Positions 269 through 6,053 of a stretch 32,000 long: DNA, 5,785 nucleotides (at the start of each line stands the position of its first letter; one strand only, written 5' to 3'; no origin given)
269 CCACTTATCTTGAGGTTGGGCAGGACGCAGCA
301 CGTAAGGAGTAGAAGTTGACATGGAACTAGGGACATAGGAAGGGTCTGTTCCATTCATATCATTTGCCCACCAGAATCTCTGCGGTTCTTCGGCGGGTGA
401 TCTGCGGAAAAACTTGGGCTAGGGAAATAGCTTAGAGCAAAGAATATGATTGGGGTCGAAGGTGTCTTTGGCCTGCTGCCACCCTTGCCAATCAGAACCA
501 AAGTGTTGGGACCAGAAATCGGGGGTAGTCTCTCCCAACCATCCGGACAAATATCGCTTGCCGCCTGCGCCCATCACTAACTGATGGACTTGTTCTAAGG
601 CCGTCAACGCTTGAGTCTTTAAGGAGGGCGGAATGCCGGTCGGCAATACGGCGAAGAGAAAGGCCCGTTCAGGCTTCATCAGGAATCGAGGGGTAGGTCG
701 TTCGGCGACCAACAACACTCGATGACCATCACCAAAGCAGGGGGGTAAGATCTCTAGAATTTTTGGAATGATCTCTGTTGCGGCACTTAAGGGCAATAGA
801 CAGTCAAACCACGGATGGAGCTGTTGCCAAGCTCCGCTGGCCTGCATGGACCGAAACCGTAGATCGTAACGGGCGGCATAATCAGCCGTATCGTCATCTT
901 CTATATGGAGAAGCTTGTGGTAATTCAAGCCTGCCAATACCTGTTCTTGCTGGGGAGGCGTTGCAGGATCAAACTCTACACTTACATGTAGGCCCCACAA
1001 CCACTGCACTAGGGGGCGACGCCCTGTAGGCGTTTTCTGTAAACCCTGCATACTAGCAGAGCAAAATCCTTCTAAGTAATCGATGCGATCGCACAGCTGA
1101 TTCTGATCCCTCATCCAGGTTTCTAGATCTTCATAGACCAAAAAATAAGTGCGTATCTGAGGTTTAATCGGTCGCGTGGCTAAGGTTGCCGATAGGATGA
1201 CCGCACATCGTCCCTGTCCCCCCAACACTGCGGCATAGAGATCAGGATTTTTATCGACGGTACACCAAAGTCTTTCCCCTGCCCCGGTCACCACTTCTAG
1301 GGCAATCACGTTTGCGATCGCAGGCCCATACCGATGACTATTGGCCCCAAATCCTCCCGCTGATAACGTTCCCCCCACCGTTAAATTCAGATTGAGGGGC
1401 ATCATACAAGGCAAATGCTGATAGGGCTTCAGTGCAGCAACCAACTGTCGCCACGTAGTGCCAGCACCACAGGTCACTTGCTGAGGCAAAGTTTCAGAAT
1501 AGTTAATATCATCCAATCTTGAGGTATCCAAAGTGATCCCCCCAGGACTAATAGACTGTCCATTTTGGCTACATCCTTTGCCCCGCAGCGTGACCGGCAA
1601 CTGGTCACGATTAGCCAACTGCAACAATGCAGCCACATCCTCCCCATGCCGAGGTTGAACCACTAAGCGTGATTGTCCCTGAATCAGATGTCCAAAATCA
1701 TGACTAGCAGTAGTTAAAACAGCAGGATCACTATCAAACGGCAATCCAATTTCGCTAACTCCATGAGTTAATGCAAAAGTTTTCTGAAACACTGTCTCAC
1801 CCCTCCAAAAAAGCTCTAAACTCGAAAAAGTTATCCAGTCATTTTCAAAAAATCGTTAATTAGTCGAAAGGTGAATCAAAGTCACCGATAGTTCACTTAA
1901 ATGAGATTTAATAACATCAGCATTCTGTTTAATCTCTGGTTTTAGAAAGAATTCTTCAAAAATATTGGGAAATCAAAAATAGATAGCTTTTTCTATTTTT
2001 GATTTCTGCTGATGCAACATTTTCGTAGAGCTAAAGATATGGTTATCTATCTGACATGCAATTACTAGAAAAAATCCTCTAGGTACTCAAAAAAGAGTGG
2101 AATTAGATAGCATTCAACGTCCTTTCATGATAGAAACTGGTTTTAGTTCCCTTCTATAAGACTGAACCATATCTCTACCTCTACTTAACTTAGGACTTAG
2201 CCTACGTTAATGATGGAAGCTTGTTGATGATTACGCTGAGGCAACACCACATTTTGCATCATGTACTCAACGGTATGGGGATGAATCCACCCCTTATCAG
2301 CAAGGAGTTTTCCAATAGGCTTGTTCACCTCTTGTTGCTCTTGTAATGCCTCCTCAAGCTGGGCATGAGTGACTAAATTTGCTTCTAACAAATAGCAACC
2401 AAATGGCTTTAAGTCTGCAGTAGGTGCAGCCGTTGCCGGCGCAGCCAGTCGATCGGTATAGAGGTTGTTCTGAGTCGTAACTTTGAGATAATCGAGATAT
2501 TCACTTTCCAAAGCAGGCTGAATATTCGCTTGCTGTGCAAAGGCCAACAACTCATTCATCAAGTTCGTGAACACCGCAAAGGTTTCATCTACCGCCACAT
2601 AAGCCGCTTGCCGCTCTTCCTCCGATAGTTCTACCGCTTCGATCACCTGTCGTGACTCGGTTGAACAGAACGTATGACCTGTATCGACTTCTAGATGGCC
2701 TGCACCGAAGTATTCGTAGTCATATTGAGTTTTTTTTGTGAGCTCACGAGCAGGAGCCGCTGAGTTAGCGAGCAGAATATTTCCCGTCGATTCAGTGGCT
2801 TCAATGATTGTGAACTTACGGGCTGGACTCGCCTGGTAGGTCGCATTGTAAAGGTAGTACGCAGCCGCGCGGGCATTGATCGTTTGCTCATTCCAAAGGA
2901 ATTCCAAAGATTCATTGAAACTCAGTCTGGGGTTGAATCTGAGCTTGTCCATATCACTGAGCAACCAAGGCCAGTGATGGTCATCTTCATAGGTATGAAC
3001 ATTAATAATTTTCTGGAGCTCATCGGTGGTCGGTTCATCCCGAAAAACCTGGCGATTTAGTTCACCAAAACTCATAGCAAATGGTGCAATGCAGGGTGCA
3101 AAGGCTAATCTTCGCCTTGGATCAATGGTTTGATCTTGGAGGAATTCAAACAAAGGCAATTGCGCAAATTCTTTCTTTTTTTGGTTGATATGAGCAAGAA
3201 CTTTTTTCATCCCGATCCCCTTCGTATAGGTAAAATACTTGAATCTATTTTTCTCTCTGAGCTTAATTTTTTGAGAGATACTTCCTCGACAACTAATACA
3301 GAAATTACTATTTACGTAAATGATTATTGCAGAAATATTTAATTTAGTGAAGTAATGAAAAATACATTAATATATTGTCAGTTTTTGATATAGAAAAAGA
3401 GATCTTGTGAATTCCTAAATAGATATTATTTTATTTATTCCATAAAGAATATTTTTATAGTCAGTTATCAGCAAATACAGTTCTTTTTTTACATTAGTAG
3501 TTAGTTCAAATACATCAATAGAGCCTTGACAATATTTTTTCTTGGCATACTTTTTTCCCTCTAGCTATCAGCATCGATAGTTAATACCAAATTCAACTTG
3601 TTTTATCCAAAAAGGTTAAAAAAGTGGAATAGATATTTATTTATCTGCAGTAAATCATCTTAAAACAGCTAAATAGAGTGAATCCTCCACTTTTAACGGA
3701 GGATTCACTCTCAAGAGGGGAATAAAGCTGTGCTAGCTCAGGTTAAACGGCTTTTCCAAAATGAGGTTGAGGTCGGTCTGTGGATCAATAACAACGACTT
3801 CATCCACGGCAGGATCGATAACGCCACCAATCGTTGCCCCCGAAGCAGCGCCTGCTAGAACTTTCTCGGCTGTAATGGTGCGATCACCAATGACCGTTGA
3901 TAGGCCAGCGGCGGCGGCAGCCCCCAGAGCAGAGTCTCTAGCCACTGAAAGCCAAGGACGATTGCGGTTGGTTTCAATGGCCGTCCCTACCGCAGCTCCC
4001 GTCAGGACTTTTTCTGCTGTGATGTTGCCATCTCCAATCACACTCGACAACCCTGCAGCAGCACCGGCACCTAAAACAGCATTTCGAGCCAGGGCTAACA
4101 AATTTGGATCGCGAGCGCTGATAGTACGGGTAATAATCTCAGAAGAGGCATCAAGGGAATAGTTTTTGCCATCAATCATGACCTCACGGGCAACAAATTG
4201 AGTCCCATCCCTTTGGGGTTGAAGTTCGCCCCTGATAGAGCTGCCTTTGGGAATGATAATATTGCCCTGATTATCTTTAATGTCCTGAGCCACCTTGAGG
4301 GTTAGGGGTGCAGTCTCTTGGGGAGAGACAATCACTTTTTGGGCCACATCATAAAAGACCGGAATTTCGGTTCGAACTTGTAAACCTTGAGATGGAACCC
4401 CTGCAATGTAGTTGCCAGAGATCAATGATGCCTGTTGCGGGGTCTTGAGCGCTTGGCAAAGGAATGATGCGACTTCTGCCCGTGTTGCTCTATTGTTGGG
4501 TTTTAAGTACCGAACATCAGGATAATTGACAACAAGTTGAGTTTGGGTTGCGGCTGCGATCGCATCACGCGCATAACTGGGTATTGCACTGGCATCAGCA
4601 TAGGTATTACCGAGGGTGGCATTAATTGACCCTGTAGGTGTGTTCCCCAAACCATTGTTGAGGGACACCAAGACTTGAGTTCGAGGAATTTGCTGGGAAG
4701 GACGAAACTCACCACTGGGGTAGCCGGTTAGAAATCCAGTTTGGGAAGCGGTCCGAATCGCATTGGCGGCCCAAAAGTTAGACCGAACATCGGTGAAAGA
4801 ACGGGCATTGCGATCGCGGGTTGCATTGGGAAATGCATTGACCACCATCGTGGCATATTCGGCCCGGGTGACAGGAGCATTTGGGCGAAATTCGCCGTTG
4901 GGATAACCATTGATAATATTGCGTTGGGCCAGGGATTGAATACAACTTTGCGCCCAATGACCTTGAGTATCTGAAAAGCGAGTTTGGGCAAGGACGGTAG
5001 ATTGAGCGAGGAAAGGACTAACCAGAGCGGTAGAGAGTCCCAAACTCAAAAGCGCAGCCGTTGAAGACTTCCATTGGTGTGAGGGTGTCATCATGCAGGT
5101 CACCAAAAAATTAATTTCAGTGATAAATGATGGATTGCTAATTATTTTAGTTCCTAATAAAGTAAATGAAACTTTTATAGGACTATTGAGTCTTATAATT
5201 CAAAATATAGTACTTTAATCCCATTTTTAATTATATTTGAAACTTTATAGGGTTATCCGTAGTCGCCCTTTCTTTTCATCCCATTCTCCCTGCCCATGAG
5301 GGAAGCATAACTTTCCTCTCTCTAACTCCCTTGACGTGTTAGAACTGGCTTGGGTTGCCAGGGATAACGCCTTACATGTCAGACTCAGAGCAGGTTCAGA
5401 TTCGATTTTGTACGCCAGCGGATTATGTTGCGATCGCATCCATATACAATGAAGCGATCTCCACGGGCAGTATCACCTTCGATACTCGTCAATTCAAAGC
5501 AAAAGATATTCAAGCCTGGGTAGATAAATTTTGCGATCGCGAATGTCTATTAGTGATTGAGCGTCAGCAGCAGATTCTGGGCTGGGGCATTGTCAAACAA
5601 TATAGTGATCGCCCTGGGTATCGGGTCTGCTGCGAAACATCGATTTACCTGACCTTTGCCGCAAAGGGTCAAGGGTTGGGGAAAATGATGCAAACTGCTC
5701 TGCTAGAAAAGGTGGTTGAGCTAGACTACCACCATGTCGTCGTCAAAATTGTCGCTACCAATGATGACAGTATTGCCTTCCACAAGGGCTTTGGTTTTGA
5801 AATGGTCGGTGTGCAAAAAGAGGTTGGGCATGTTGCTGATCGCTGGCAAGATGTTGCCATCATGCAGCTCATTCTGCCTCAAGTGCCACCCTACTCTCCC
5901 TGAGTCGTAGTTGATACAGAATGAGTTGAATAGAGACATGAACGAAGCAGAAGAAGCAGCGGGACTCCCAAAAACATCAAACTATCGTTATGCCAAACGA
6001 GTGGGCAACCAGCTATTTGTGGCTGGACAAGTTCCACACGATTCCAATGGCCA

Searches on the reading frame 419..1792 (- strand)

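Call 5: search_protein_families(library=pfam, proteins=[window:419-1792:-])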
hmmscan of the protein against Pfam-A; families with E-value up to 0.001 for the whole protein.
window:419-1792:- (457 aa): 2 families
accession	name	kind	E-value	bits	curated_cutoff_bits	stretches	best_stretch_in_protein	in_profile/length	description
PF01565.28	FAD_binding_4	-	4.7e-29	101.3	26.4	1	43-177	3-138/139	FAD binding domain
PF09265.15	Cytokin-bind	-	1e-13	51.8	23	2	410-452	236-275/281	Cytokinin dehydrogenase 1, FAD and cytokinin binding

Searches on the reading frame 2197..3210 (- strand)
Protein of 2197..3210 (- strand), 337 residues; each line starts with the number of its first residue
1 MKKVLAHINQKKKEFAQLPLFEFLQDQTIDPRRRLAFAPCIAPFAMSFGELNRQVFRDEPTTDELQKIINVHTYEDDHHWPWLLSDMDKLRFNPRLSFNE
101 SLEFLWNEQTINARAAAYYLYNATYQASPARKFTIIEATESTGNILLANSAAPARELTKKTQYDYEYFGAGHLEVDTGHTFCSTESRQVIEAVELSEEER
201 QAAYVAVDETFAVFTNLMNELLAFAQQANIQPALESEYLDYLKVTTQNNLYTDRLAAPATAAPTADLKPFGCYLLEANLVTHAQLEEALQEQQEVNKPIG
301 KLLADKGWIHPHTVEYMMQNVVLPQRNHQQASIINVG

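Call 5: search_protein_families(library=pfam, proteins=[window:2197-3210:-])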
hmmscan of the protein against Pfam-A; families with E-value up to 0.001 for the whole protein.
window:2197-3210:- (337 aa): 0 families

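Call 35: search_protein_families(library=pfam, proteins=[window:2197-3210:-], max_evalue=0.01)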
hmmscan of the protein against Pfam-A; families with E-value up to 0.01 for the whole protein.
window:2197-3210:- (337 aa): 0 families

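Call 76: search_protein_families(library=ncbifam, proteins=[window:2197-3210:-], max_evalue=0.00001)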
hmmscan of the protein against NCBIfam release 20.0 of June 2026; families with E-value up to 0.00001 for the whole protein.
window:2197-3210:- (337 aa): 1 family
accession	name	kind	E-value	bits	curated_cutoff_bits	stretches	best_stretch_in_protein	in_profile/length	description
NF053729.1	c-di-GMP_motif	domain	1.8e-12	46.8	38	1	270-316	2-48/53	cyclic di-GMP-binding domain-containing protein, MshE-related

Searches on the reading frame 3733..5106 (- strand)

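Call 5: search_protein_families(library=pfam, proteins=[window:3733-5106:-])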
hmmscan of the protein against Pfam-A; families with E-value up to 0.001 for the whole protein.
window:3733-5106:- (457 aa): 1 family
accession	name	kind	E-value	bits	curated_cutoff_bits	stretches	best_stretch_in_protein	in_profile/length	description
PF00395.25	SLH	-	2.4e-33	114.3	20.8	3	43-85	1-44/44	S-layer homology domain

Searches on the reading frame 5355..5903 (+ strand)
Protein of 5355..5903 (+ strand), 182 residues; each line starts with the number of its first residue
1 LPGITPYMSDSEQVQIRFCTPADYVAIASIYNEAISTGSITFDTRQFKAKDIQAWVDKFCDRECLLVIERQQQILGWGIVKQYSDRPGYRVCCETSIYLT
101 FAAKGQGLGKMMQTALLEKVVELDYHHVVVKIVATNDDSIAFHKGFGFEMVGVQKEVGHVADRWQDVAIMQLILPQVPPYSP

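Call 5: search_protein_families(library=pfam, proteins=[window:5355-5903:+])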
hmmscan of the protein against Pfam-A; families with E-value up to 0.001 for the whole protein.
window:5355-5903:+ (182 aa): 6 families
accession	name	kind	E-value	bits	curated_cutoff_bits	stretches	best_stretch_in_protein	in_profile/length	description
PF13420.13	Acetyltransf_4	-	1.5e-13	51.5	24.3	1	16-167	1-153/155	Acetyltransferase (GNAT) domain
PF00583.31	Acetyltransf_1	-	5e-11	43.4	20.7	1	47-148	21-116/116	Acetyltransferase (GNAT) family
PF13302.13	Acetyltransf_3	-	1.3e-09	39.3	25.4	1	16-149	4-138/138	Acetyltransferase (GNAT) domain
PF13508.13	Acetyltransf_7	-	3.2e-05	24.6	27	1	62-149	2-83/84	Acetyltransferase (GNAT) domain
PF08445.16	FR47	-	3.7e-05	24.1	22.1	1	99-151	29-80/86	FR47-like protein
PF13673.13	Acetyltransf_10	-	0.0001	22.7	23.6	1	54-159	21-118/128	Acetyltransferase (GNAT) domain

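Call 76: search_protein_families(library=ncbifam, proteins=[window:5355-5903:+], max_evalue=0.00001)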
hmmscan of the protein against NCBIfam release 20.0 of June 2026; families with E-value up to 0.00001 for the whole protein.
window:5355-5903:+ (182 aa): 5 families
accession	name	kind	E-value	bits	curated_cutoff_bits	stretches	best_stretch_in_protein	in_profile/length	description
NF040503.1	resist_ArsN1a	equivalog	3.4e-35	121.1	170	1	16-173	1-158/159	arsinothricin resistance N-acetyltransferase ArsN1 family A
NF040504.1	resist_ArsN1b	equivalog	7.3e-31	107.1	210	1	16-172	1-157/159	arsinothricin resistance N-acetyltransferase ArsN1 family B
NF040502.1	PPT_acetyltrans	equivalog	3.6e-20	72.4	300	1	11-172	5-166/183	phosphinothricin N-acetyltransferase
NF000225.3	AAC_6p_Strep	exception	2.9e-09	37.1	250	1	45-173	22-151/156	aminoglycoside 6'-N-acetyltransferase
TIGR03585.1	PseH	equivalog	2.5e-06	27.7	93.1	1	62-170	51-155/156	UDP-4-amino-4,6-dideoxy-N-acetyl-beta-L-altrosamine N-acetyltransferase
